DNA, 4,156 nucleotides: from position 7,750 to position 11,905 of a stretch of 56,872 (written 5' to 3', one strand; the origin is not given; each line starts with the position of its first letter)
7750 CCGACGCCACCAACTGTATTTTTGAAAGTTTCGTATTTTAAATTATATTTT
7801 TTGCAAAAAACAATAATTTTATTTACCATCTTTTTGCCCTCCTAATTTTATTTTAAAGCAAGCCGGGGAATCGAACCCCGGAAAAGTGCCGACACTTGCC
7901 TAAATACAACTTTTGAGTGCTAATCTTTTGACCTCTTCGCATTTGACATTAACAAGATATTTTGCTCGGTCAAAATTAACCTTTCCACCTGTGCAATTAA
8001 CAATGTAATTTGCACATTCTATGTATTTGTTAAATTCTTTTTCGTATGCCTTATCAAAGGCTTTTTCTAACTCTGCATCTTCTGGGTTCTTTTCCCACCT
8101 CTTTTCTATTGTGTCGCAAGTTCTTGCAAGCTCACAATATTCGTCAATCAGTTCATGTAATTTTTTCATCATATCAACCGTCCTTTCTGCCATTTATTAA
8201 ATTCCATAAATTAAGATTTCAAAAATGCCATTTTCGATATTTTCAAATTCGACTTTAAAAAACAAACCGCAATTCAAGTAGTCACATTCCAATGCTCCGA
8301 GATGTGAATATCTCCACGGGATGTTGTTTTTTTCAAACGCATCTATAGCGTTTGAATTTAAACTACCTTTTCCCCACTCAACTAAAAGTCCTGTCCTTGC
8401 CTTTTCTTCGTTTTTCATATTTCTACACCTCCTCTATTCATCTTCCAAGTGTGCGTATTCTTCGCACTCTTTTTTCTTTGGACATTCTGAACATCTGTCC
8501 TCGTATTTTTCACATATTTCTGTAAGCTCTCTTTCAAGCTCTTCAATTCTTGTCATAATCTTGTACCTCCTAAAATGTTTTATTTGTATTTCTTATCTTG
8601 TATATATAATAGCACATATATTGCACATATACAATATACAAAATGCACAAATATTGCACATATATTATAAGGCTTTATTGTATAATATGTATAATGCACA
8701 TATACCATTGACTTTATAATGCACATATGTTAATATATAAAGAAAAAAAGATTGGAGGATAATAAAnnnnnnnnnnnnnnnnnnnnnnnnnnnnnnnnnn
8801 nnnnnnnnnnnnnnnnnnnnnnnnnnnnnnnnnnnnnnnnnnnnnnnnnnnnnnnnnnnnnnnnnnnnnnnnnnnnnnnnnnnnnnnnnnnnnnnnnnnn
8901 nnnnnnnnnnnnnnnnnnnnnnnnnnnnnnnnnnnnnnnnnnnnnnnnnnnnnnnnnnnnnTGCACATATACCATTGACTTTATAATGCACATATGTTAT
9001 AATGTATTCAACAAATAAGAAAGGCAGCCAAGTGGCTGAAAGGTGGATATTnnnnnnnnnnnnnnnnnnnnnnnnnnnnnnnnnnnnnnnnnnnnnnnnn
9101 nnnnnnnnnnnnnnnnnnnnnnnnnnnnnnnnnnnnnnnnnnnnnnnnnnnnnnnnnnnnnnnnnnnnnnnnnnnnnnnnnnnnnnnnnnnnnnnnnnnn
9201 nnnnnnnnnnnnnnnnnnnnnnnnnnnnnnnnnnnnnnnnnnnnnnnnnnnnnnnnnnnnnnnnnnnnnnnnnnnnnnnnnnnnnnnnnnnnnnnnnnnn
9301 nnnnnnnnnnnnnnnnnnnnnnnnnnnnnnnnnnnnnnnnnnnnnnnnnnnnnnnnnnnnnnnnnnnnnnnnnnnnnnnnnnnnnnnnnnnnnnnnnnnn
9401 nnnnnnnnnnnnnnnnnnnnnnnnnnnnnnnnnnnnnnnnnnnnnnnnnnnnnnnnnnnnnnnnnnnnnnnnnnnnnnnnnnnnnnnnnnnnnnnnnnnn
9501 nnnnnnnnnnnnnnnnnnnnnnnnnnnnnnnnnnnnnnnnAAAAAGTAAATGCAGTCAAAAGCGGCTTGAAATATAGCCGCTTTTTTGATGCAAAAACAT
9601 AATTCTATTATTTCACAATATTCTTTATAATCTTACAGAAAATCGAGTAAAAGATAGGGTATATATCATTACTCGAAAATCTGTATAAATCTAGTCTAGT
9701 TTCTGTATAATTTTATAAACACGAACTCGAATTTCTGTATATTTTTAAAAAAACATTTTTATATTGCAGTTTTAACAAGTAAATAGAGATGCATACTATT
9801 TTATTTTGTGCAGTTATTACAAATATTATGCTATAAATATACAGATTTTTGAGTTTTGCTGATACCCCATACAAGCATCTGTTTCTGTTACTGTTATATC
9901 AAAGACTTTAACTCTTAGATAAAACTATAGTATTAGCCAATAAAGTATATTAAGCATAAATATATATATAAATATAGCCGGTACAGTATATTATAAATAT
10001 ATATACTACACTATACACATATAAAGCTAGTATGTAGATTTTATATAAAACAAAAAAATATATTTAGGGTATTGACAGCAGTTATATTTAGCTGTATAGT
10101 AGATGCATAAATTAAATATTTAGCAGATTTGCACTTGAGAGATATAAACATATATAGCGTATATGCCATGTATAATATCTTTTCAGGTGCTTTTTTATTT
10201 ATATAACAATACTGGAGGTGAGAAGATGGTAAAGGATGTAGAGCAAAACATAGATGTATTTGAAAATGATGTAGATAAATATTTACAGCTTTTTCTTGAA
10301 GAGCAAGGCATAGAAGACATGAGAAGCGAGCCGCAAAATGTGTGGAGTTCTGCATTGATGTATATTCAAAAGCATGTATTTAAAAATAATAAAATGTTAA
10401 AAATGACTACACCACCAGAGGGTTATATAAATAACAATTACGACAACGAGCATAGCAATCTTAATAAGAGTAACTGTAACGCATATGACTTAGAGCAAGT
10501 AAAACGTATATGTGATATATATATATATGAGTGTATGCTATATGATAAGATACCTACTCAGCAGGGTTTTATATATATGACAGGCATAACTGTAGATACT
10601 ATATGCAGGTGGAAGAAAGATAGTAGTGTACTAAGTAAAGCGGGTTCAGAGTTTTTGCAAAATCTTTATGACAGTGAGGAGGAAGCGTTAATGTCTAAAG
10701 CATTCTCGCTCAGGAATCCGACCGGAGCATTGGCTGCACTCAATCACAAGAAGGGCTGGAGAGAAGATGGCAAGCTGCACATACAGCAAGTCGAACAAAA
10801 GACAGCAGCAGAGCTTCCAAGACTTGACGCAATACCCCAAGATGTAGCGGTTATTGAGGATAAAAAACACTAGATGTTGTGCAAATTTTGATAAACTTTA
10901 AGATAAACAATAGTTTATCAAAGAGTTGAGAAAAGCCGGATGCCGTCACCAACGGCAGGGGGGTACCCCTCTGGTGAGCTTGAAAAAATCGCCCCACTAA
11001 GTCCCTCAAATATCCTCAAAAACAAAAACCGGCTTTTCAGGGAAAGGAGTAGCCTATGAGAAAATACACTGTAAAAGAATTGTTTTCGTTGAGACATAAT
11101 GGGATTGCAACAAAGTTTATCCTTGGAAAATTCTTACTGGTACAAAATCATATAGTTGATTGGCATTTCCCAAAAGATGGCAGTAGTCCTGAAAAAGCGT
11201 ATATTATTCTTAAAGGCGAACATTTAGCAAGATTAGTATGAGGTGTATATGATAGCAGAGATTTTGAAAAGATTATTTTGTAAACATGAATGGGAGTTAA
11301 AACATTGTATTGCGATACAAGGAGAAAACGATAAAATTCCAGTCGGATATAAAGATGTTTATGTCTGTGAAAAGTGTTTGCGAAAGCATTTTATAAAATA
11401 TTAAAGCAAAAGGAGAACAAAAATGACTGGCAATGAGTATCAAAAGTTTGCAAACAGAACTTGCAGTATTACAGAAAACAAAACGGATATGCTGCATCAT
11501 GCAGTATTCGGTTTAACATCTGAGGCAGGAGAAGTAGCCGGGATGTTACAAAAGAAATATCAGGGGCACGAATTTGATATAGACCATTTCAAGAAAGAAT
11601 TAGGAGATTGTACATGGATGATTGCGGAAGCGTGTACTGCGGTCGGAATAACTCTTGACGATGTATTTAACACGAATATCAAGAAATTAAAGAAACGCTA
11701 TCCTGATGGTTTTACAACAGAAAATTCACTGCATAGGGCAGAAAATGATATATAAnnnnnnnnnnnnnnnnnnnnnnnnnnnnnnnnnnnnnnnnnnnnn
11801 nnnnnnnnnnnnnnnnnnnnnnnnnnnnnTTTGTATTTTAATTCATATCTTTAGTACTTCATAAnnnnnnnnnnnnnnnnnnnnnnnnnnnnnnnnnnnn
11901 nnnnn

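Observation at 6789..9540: Anti-defence-like locus: seven tiny ORFs divergent from an RHH regulator and a very acidic protein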

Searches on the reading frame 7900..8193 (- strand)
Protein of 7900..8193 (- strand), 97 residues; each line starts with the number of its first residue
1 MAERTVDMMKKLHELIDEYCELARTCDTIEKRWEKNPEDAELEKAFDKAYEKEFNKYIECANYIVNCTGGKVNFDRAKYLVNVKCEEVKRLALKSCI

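Call 6: search_protein_families(library=pfam, proteins=[window:7900-8193:-], max_evalue=1)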
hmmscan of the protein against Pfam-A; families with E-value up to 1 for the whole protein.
window:7900-8193:- (97 aa): 5 families
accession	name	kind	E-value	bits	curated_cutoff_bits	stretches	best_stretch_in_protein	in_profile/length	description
PF07275.16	ArdA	-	0.003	18.6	27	1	13-72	61-123/155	Antirestriction protein (ArdA)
PF08756.15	YfkB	-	0.045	14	25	1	36-77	98-139/151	YfkB-like domain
PF25825.1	SAPC2_N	-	0.046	14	27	1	3-40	4-40/80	SAPC2 EF-hand like N-terminal domain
PF13864.11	Enkurin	-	0.12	13.4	23.6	1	8-44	44-80/92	Calmodulin-binding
PF02349.20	MSG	-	0.14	12.7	22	1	17-68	18-72/76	Major surface glycoprotein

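Call 7: search_protein_families(library=phrogs, proteins=[window:7900-8193:-], max_evalue=1)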
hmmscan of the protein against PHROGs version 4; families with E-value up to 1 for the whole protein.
window:7900-8193:- (97 aa): 3 families
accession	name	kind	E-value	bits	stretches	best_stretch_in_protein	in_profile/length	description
phrog_24925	-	unknown function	0.19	13.2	1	39-82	73-111/118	-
phrog_17362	-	unknown function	0.33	12.3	0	28-48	17-37/75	-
phrog_653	-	unknown function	0.61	11.5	1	10-59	8-57/61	-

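Call 8: search_protein_families(library=padloc, proteins=[window:7900-8193:-], max_evalue=1)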
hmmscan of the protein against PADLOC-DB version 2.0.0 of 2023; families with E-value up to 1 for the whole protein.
window:7900-8193:- (97 aa): 0 families

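Call 20: search_protein_families(library=ncbifam, proteins=[window:7900-8193:-], max_evalue=1)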
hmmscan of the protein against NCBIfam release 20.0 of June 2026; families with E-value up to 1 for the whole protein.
window:7900-8193:- (97 aa): 1 family
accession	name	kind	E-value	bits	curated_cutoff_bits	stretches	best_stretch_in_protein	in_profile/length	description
NF010753.0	PRK14156.1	equivalog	0.011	15.6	172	1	13-64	10-60/180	nucleotide exchange factor GrpE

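Call 85: search_solved_structures(query=window:7903-8193:-, max_evalue=10, show_alignments=2)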
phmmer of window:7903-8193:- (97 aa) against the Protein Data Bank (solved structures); distinct sequences matched with E-value up to 10: 14.
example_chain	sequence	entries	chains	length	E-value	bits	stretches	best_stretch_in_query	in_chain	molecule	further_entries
4f52_A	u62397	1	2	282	0.0014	22.1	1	21-55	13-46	Cullin-1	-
4p5o_A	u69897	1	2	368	0.0016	22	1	21-55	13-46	Cullin-1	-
3rtr_A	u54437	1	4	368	0.0019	21.7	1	21-55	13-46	Cullin-1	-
1ldk_B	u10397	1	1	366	0.027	18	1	22-59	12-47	CULLIN HOMOLOG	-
8vvy_A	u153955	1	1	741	0.034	17.7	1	22-50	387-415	Cullin-1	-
1ldj_A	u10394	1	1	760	0.036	17.6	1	22-50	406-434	Cullin homolog 1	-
8ua6_A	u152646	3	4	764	0.036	17.6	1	22-50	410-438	Cullin-1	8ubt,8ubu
9xzj_C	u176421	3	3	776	0.038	17.6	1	22-50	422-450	Cullin-1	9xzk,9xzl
1u6g_A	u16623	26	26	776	0.038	17.6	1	22-50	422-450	Cullin homolog 1 | Cullin-1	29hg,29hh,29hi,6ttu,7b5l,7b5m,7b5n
9jkb_A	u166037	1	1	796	0.039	17.5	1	22-50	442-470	Cullin-1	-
8or0_A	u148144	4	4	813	0.041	17.4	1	22-50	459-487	Cullin-1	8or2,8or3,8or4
4a7f_C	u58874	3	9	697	1.1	12.8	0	26-71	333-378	MYOSIN IE HEAVY CHAIN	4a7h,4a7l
6fes_A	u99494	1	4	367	1.1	12.8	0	12-42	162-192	D12_BRIC2, a synthetic protein,D12_BRIC2, a synthetic protein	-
9e5c_1p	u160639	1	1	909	1.4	12.5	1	17-80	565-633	ATPase AAA-type core domain-containing protein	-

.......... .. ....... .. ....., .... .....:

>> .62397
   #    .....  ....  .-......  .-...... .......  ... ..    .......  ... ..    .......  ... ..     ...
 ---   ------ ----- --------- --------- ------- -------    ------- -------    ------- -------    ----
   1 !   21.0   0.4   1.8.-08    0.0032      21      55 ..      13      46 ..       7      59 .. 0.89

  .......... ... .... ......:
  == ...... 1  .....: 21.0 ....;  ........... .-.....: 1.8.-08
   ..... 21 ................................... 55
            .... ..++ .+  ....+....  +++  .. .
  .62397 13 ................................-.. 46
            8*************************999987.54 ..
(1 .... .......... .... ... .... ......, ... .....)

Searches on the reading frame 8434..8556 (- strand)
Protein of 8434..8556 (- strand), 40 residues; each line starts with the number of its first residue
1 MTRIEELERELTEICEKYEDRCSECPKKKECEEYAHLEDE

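Call 6: search_protein_families(library=pfam, proteins=[window:8434-8556:-], max_evalue=1)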
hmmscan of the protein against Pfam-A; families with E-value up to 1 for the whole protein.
window:8434-8556:- (40 aa): 1 family
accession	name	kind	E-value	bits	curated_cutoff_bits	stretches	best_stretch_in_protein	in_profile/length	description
PF22609.1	Fe_hydrogense_Fe-S_bd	-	0.31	11.1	27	1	5-32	4-31/41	Iron hydrogenase 1-like, iron-sulfur centre-binding domain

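Call 7: search_protein_families(library=phrogs, proteins=[window:8434-8556:-], max_evalue=1)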
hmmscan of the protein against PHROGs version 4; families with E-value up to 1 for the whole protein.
window:8434-8556:- (40 aa): 0 families

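Call 8: search_protein_families(library=padloc, proteins=[window:8434-8556:-], max_evalue=1)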
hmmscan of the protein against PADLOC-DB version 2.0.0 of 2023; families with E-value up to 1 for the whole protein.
window:8434-8556:- (40 aa): 0 families

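Call 20: search_protein_families(library=ncbifam, proteins=[window:8434-8556:-], max_evalue=1)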
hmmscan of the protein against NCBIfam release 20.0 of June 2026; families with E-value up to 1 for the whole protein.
window:8434-8556:- (40 aa): 2 families
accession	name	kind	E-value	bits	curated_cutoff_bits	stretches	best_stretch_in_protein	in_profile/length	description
TIGR01084.1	mutY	equivalog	0.074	12.6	286.5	1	13-37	188-212/277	A/G-specific adenine glycosylase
NF040762.1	Hydr_FeFe_Clost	exception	0.13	10.8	900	1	5-32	80-107/572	ferredoxin hydrogenase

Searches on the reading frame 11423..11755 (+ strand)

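Call 11: search_protein_families(library=pfam, proteins=[window:11423-11755:+], max_evalue=0.01)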
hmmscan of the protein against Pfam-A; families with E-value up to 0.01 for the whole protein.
window:11423-11755:+ (110 aa): 1 family
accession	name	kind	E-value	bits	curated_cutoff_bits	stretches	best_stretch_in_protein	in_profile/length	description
PF03819.22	MazG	-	6.9e-10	39.5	22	1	30-97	9-74/74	MazG nucleotide pyrophosphohydrolase domain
